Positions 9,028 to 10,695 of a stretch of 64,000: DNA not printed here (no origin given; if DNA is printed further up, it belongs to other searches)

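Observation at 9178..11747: Tandem paralogous zinc-ribbon membrane proteins of unknown function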

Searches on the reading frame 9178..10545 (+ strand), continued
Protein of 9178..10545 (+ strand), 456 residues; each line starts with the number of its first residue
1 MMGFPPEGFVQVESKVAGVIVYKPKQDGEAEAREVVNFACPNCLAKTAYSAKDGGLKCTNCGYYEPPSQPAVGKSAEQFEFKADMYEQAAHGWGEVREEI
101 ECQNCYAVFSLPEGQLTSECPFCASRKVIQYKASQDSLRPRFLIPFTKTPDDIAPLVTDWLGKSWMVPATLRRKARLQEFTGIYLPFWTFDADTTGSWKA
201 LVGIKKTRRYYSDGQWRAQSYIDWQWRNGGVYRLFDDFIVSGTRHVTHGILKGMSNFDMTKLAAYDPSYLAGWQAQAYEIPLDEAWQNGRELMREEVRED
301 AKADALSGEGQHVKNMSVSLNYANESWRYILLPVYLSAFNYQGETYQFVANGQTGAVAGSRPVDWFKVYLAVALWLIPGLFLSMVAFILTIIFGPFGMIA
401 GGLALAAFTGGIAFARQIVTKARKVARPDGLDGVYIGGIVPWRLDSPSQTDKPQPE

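Call 27: search_protein_families(library=pfam, proteins=[L064:6388-7788:+, L075:6636-7991:+, L076:357-1475:+, L081:6839-7918:+, L066:6419-7963:+, L080:5794-7923:+, L067:70-2826:+, L063:2702-5704:+, L064:9055-9885:+, L064:7947-9074:+], max_evalue=0.01)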
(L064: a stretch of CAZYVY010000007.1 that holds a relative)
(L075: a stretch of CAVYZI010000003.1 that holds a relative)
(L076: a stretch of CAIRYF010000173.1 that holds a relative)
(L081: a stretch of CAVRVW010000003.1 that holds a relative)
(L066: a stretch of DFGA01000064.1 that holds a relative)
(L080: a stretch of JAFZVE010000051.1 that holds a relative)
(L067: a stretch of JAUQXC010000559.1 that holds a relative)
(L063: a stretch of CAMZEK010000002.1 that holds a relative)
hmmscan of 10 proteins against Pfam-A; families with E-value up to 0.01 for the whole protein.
L064:6388-7788:+ (467 aa): 2 families
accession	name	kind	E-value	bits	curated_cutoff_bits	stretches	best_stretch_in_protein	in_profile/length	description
PF13421.11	Band_7_1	-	1.7e-14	54.4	24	1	70-292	8-205/211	SPFH domain-Band 7 family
PF01145.31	Band_7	-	0.0004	20.9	23.6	1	80-314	2-174/176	SPFH domain / Band 7 family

L075:6636-7991:+ (452 aa): 3 families
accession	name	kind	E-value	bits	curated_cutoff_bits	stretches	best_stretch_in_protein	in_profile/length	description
PF13421.11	Band_7_1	-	1.3e-83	280.3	24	1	123-332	2-210/211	SPFH domain-Band 7 family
PF01145.31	Band_7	-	1.3e-09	38.8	23.6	1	139-329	2-159/176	SPFH domain / Band 7 family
PF12728.13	HTH_17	-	4.6e-09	36.8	27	1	404-452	1-49/51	Helix-turn-helix domain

L076:357-1475:+ (373 aa): 3 families
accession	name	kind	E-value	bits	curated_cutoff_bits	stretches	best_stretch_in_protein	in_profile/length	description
PF13421.11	Band_7_1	-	4e-85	285.2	24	1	27-236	2-210/211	SPFH domain-Band 7 family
PF01145.31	Band_7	-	2.7e-11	44.3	23.6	1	43-234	2-160/176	SPFH domain / Band 7 family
PF12728.13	HTH_17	-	6.2e-10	39.6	27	1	325-372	1-48/51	Helix-turn-helix domain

L081:6839-7918:+ (360 aa): 3 families
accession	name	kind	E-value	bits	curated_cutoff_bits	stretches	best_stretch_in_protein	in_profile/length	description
PF13421.11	Band_7_1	-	1.6e-82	276.6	24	1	37-246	2-210/211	SPFH domain-Band 7 family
PF01145.31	Band_7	-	2e-09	38.2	23.6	1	53-243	2-159/176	SPFH domain / Band 7 family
PF12728.13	HTH_17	-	4e-09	37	27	1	313-360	1-48/51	Helix-turn-helix domain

L066:6419-7963:+ (515 aa): 1 family
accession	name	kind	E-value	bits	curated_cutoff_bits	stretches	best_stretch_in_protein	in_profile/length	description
PF13240.11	Zn_Ribbon_1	-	0.0097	16.1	25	0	3-24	1-22/23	zinc-ribbon domain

L080:5794-7923:+ (710 aa): 1 family
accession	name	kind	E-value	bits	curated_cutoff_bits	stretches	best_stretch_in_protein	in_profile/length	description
PF00128.31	Alpha-amylase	-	7e-42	144.6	22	1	179-577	1-361/446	Alpha amylase, catalytic domain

L067:70-2826:+ (919 aa): 1 family
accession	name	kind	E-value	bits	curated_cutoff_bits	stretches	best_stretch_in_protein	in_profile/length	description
PF13231.12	PMT_2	-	8.7e-08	33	26.1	2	109-221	50-158/160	Dolichyl-phosphate-mannose-protein mannosyltransferase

L063:2702-5704:+ (1001 aa): 10 families
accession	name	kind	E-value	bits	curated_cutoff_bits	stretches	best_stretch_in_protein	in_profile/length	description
PF02518.31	HATPase_c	-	7.9e-23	81.5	26.4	1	891-998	1-110/111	Histidine kinase-, DNA gyrase B-, and HSP90-like ATPase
PF14501.12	HATPase_c_5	-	4.4e-08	33.4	22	1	895-986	5-93/102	GHKL domain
PF00512.31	HisKA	-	1.8e-05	25.1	26.9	1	781-848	2-63/66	His Kinase A (phospho-acceptor) domain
PF10144.15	SMP_2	-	4.9e-05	23.5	28.9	1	519-639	6-127/159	Bacterial virulence factor haemolysin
PF13858.11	DUF4199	-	0.00011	23.1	32.3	1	492-577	33-117/165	Protein of unknown function (DUF4199)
PF13589.12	HATPase_c_3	-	0.00029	21.3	25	1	895-948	2-52/137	Histidine kinase-, DNA gyrase B-, and HSP90-like ATPase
PF17202.10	sCache_3_3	-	0.00042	21.1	28.8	1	580-676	9-91/107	Single cache domain 3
PF05987.18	DUF898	-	0.0019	17.8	28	0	462-563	158-261/336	Bacterial protein of unknown function (DUF898)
PF13581.12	HATPase_c_2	-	0.0039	17.6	27.4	0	907-992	43-124/127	Histidine kinase-like ATPase domain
PF05563.18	SpvD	-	0.0069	16.6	25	0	195-287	66-155/212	Salmonella plasmid virulence protein SpvD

L064:9055-9885:+ (277 aa): 5 families
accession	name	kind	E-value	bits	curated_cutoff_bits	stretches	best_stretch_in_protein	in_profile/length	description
PF25155.1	NTF2_YvbJ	-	6.6e-05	24.1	25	1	112-222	3-113/123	YvbJ NTF2-like domain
PF06103.16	DUF948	-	0.00041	20.9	37.2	1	24-66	3-45/89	Bacterial protein of unknown function (DUF948)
PF13120.11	DUF3974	-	0.0022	18.6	25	1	14-61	2-52/126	Domain of unknown function (DUF3974)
PF13248.11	Zn_ribbon_3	-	0.0049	16.7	27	1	236-260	3-26/26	zinc-ribbon domain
PF13240.11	Zn_Ribbon_1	-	0.0062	16.7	25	0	238-259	2-22/23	zinc-ribbon domain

L064:7947-9074:+ (376 aa): 6 families
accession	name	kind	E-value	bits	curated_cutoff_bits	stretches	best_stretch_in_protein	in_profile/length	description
PF22109.2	Zn_ribbon_tTFIIB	-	3.5e-05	24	28.6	1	42-65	8-31/40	Transcription factor IIB, zinc ribbon, Trypanosome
PF08271.17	Zn_Ribbon_TF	-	3.7e-05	23.6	29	1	27-55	2-31/43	TFIIB zinc-binding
PF01155.25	HypA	-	0.00047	20.6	28.9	1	82-123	65-104/112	Hydrogenase/urease nickel incorporation, metallochaperone, hypA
PF23430.1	DUF7117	-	0.0055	16.8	28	0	25-76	6-56/232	Family of unknown function (DUF7117)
PF13248.11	Zn_ribbon_3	-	0.0058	16.5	27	0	44-51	17-24/26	zinc-ribbon domain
PF12773.13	DZR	-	0.0063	17.1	27.3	0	78-116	3-35/45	Double zinc ribbon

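Call 38: search_dna_similar(query=L064:7947-9074:+, collection=plasmids, mode=protein, max_evalue=0.001, max_rows=30)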
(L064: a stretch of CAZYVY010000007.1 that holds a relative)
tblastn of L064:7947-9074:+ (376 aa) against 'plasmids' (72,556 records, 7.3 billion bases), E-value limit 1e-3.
Records with a match: 12; places in all: 12; records where one place covers at least 80% of the query: 12.
Best place of each record, by identity: <60% 12.
By first word of the organism name: Paracoccus 5; Vibrio 3; Pseudorhodobacter 1; Comamonas 1; Tsukamurella 1; Enterococcus 1.
By predicted mobility (MOB-suite, as given by PLSDB): non-mobilizable 8; conjugative 3; mobilizable 1.
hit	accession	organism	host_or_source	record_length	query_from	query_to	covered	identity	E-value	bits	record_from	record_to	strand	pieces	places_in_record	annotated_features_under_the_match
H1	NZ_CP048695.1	Vibrio coralliilyticus OCN008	coral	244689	25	349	86%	33.2%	2e-57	208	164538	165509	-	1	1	hypothetical protein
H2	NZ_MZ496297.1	Vibrio sp.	-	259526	25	349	86%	33.2%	2e-57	208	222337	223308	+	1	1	hypothetical protein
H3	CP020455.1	Vibrio coralliilyticus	Crassostrea gigas (Pacific ...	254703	25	349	86%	33.1%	1e-45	209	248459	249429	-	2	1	hypothetical protein (x2)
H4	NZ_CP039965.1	Pseudorhodobacter turbinis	single bacterial isolate,Turban shell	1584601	19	349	88%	29.8%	8e-48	181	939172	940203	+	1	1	record has no annotation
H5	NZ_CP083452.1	Comamonas odontotermitis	cell culture,cucumber rhizosphere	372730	28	349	86%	30.4%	3e-53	196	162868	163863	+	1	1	TFIIB-type zinc ribbon-containing protein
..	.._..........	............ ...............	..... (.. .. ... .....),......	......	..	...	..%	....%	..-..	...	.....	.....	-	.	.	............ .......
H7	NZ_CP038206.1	Paracoccus pantotrophus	single cell,soil associated with ...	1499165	28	349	86%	28.0%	5e-41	161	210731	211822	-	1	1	none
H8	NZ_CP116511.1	Enterococcus gallinarum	Bos taurus,whole organism,fecal sample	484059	26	349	86%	27.8%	7e-32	134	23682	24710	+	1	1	hypothetical protein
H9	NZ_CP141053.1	Paracoccus denitrificans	-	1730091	28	349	86%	27.7%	3e-40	159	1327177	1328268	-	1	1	none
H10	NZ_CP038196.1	Paracoccus versutus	single cell,soil adjacent to the roots ...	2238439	28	349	86%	27.3%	3e-41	162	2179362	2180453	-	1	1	none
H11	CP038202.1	Paracoccus ferrooxidans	single cell,bioreactor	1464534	28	349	86%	26.9%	4e-41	161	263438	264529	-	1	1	zinc ribbon domain-containing protein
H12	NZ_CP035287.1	Paracoccus versutus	whole organism,soil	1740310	28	349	86%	26.9%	5e-41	161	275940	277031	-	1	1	none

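Call 40: get_annotated_region(hit=H5, flank=4000)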
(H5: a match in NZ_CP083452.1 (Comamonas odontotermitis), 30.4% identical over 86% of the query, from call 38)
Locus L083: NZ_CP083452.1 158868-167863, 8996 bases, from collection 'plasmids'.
description: Comamonas odontotermitis strain WLL plasmid unnamed1, complete sequence
organism: Comamonas odontotermitis (NCBI taxid 379895)
taxonomy: Bacteria; Pseudomonadota; Betaproteobacteria; Burkholderiales; Comamonadaceae; Comamonas; Comamonas odontotermitis
host: -; source: cell culture,cucumber rhizosphere; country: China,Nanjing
typing (MOB-suite, as given by PLSDB): non-mobilizable
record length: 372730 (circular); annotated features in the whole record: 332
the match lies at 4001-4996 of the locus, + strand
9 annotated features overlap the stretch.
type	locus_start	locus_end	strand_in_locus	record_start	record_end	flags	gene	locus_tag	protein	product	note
CDS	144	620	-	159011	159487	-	-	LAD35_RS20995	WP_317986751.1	cytochrome c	-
CDS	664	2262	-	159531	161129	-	-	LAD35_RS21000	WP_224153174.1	flavin monoamine oxidase family protein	-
CDS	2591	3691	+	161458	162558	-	-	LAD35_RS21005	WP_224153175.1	SPFH and helix-turn-helix domain-containing protein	-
CDS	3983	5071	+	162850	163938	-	-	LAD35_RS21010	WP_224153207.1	TFIIB-type zinc ribbon-containing protein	-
CDS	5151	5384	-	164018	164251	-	-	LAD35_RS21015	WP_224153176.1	glycine zipper domain-containing protein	-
CDS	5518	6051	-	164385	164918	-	-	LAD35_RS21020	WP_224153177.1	CinA family protein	-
CDS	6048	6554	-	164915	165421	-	-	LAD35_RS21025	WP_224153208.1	phosphatidylglycerophosphatase A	-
CDS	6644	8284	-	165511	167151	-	-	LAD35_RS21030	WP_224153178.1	DUF4139 domain-containing protein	-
CDS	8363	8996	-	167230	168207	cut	thiL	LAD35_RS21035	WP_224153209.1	thiamine-phosphate kinase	GO:0009228 - thiamine biosynthetic process [Evidence IEA]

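Call 41: get_annotated_region(hit=H8, flank=4000)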
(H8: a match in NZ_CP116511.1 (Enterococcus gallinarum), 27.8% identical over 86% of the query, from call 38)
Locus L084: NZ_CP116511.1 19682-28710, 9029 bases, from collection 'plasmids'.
description: Enterococcus gallinarum strain K205-4a plasmid pK205-4a-A, complete sequence
organism: Enterococcus gallinarum (NCBI taxid 1353)
taxonomy: Bacteria; Bacillota; Bacilli; Lactobacillales; Enterococcaceae; Enterococcus; Enterococcus gallinarum
host: -; source: Bos taurus,whole organism,fecal sample; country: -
typing (MOB-suite, as given by PLSDB): non-mobilizable
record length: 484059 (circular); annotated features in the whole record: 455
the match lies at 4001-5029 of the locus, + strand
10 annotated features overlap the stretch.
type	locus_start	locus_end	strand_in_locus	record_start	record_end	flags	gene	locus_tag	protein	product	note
CDS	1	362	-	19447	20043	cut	recR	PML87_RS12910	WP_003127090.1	recombination mediator RecR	GO:0006310 - DNA recombination [Evidence IEA]; GO:0006281 - DNA repair [Evidence IEA]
CDS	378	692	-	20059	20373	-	-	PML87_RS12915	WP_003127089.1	YbaB/EbfC family nucleoid-associated protein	GO:0008150 - biological_process [Evidence IEA]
CDS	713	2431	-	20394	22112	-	dnaX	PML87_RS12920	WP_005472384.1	DNA polymerase III subunit gamma/tau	GO:0006260 - DNA replication [Evidence IEA]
CDS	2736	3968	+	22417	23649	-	-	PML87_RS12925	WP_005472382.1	SPFH domain-containing protein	-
CDS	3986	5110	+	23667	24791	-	-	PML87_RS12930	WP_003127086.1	hypothetical protein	-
CDS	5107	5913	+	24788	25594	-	-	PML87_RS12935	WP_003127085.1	TPM domain-containing protein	-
CDS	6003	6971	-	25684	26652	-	-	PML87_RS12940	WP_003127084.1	pyridoxal-phosphate dependent enzyme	-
CDS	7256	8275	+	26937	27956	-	-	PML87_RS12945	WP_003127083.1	branched-chain amino acid aminotransferase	GO:0009081 - branched-chain amino acid metabolic process [Evidence IEA]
CDS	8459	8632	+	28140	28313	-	-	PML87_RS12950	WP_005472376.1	hypothetical protein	-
CDS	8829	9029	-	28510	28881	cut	rplL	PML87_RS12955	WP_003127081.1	50S ribosomal protein L7/L12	GO:0006412 - translation [Evidence IEA]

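Call 42: get_annotated_region(hit=H1, flank=4000)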
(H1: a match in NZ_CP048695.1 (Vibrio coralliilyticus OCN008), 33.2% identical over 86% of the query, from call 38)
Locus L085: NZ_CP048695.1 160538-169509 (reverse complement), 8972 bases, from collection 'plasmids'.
description: Vibrio coralliilyticus OCN008 plasmid unnamed1, complete sequence
organism: Vibrio coralliilyticus OCN008 (NCBI taxid 1384040)
taxonomy: Bacteria; Pseudomonadota; Gammaproteobacteria; Vibrionales; Vibrionaceae; Vibrio; Vibrio coralliilyticus; Vibrio coralliilyticus OCN008
host: -; source: coral; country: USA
typing (MOB-suite, as given by PLSDB): non-mobilizable; replicon rep_cluster_564
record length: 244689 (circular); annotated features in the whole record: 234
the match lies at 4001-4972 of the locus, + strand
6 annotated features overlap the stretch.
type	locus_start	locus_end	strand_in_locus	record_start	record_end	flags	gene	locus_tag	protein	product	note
CDS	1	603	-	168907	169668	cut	-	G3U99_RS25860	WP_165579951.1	hypothetical protein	-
CDS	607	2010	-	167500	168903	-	-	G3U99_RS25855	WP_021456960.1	hypothetical protein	-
CDS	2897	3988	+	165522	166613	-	-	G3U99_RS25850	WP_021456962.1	SPFH domain-containing protein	-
CDS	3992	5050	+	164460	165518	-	-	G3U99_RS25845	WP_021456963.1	hypothetical protein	-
CDS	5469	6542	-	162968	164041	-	-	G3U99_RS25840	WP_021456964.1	LacI family DNA-binding transcriptional regulator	-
CDS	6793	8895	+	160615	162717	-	-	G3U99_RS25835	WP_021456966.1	alpha-galactosidase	-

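Call 49: search_protein_families(library=pfam, proteins=[L084:3986-5107:+, L084:5107-5910:+], max_evalue=0.01)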
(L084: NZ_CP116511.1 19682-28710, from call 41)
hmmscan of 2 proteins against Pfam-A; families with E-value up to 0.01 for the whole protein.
L084:3986-5107:+ (374 aa): 7 families
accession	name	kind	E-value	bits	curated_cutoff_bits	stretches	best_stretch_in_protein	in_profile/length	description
PF08271.17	Zn_Ribbon_TF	-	4.1e-07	29.9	29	1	6-29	1-25/43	TFIIB zinc-binding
PF17915.7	zf_Rg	-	8.5e-06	25.5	25.5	0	3-30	5-32/49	Reverse gyrase zinc finger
PF23548.1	Zn_ribbon_FGT1_2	-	0.0027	17.7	27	0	87-100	21-34/35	FORGETTER1 second zinc ribbon domain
PF24445.1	DUF7564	-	0.0036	18.1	32.2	0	88-112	7-31/76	Family of unknown function (DUF7564)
PF23547.1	Zn_ribbon_FGT1_1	-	0.0045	17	27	0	7-29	4-26/35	FORGETTER1 first zinc ribbon domain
PF07191.17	Zn_ribbon_6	-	0.0048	17.3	25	0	7-34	2-27/67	Double zinc ribbon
PF09297.16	Zn_ribbon_NUD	-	0.0063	16.6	24.8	0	8-29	6-27/32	NADH pyrophosphatase zinc ribbon domain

L084:5107-5910:+ (268 aa): 2 families
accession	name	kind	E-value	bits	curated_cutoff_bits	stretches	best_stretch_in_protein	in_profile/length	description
PF04536.20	TPM_phosphatase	-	7.8e-20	71.6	22.1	1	28-145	1-123/125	TPM domain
PF07172.16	GRP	-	0.0024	18.9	30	1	223-265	47-70/90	Glycine rich protein family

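Call 54: search_protein_families(library=pfam, proteins=[L036:10458-11195:+, L008:7148-7870:-, L059:2062-3765:+, L059:3-674:+], max_evalue=0.001)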
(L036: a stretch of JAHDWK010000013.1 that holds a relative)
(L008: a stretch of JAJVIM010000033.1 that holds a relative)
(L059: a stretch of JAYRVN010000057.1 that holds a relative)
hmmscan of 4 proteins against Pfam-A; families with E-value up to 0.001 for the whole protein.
L036:10458-11195:+ (246 aa): 1 family
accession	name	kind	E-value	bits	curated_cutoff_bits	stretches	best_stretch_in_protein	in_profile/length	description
PF04012.17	PspA_IM30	-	9.4e-14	52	33.9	1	4-214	2-205/220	PspA/IM30 family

L008:7148-7870:- (240 aa): 5 families
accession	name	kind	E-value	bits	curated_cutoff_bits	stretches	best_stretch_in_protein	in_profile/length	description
PF13240.11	Zn_Ribbon_1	-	9.9e-14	51.1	25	2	192-213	2-23/23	zinc-ribbon domain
PF13248.11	Zn_ribbon_3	-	1.9e-11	43.5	27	2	191-213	4-26/26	zinc-ribbon domain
PF12773.13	DZR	-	4.6e-11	43.1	27.3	1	192-237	1-45/45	Double zinc ribbon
PF17032.10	Zn_ribbon_15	-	0.00012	23.3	28.9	0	215-237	51-73/73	zinc-ribbon family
PF18912.6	DZR_2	-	0.00013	22.1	27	1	191-236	9-55/56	Double zinc ribbon domain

L059:2062-3765:+ (568 aa): 3 families
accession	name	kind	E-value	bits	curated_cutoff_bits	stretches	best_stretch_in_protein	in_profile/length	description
PF00485.24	PRK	-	8.1e-18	65.4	22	1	300-494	4-189/196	Phosphoribulokinase / Uridine kinase family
PF13191.12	AAA_16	-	9.6e-05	23.4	32.6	1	279-334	7-63/167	AAA ATPase domain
PF20720.3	nSTAND3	-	0.00036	20.7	27.2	1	295-329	17-51/155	Novel STAND NTPase 3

L059:3-674:+ (224 aa): 0 families

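Call 55: fold_search(model_id=the predicted structure, library=pdb)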
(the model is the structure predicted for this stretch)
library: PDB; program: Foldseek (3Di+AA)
matches with E <= 10: 308; with E <= 0.001: 0
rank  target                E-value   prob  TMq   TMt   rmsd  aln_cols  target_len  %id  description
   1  9rt2_N1               5.8e-02  0.06  0.07  0.09  24.9       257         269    7  NetF - ANTXR2 structure (C4) (released 2026-02-18)
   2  9rsu_A                7.2e-02  0.05  0.07  0.10  23.5       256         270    7  NetF pore structure (released 2026-02-18)
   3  8c27_A                1.4e-01  0.66  0.06  0.20  13.2        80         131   10  Domain 3 of Group B Streptococcus pilus protein as scaffold for the display of foreign epitopes (released 2024-01-10)
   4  8c27_B                1.6e-01  0.20  0.06  0.20  14.9       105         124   14  Domain 3 of Group B Streptococcus pilus protein as scaffold for the display of foreign epitopes (released 2024-01-10)
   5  7q9y_A                1.9e-01  0.03  0.09  0.11  24.8       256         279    7  Cryo-EM structure of the octameric pore of Clostridium perfringens beta-toxin. (released 2022-10-19)
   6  6rhv_G                2.2e-01  0.05  0.09  0.12  24.0       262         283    7  Crystal structure of mouse CD11b I-domain (CD11b-I) in complex with Staphylococcus aureus octameric bi-component leuko (released 2019-12-18)
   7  3o44_A                2.3e-01  0.03  0.06  0.05  23.1       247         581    6  Crystal Structure of the Vibrio cholerae Cytolysin (HlyA) Heptameric Pore (released 2011-04-20)
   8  8jc7_A                3.1e-01  0.02  0.06  0.06  23.1       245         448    7  Cryo-EM structure of Vibrio campbellii alpha-hemolysin (released 2023-09-27)
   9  4v7q_BY               3.7e-01  0.03  0.05  0.04  30.9       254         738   11  Atomic model of an infectious rotavirus particle (released 2014-07-09)
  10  5njf_A                4.6e-01  0.01  0.06  0.05  26.3       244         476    9  E. coli Microcin-processing metalloprotease TldD/E (TldD H262A mutant) with pentapeptide bound (released 2017-10-04)
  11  4v7q_BX               4.8e-01  0.02  0.05  0.04  32.4       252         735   11  Atomic model of an infectious rotavirus particle (released 2014-07-09)
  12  4h56_A                5.1e-01  0.02  0.07  0.09  22.0       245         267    8  Crystal structure of the Clostridium perfringens NetB toxin in the membrane inserted form (released 2012-12-26)
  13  8rj8_E                5.7e-01  0.02  0.09  0.12  20.6       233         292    9  CytK nanopore mutant (released 2025-01-01)
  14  9b52                  5.7e-01  0.02  0.08  0.07  32.4       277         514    8  RhAAV4282 Empty Capsid (released 2024-11-13)
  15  9lh7_A                5.7e-01  0.01  0.07  0.06  28.8       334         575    9  Pore-like heptameric T201A Vibrio cholerae cytolysin mutant (released 2025-10-01)
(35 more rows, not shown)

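Call 64: find_encoding_contigs(protein=P0001, flank=8000, max_places=2)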
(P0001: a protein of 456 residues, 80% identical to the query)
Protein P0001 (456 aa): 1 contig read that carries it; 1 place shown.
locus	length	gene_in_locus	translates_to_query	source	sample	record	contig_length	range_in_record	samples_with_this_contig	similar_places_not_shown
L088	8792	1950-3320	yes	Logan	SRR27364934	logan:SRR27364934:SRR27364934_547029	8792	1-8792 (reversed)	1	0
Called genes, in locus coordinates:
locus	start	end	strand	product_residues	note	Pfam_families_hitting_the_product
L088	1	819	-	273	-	?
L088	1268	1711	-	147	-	PF18936:DUF5684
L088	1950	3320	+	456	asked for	PF23548:Zn_ribbon_FGT1_2 (faint)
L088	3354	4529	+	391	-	-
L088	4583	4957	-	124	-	PF00072:Response_reg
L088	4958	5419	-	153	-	PF00072:Response_reg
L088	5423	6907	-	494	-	PF12729:4HB_MCP_1, PF00512:HisKA, PF02518:HATPase_c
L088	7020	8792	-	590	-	?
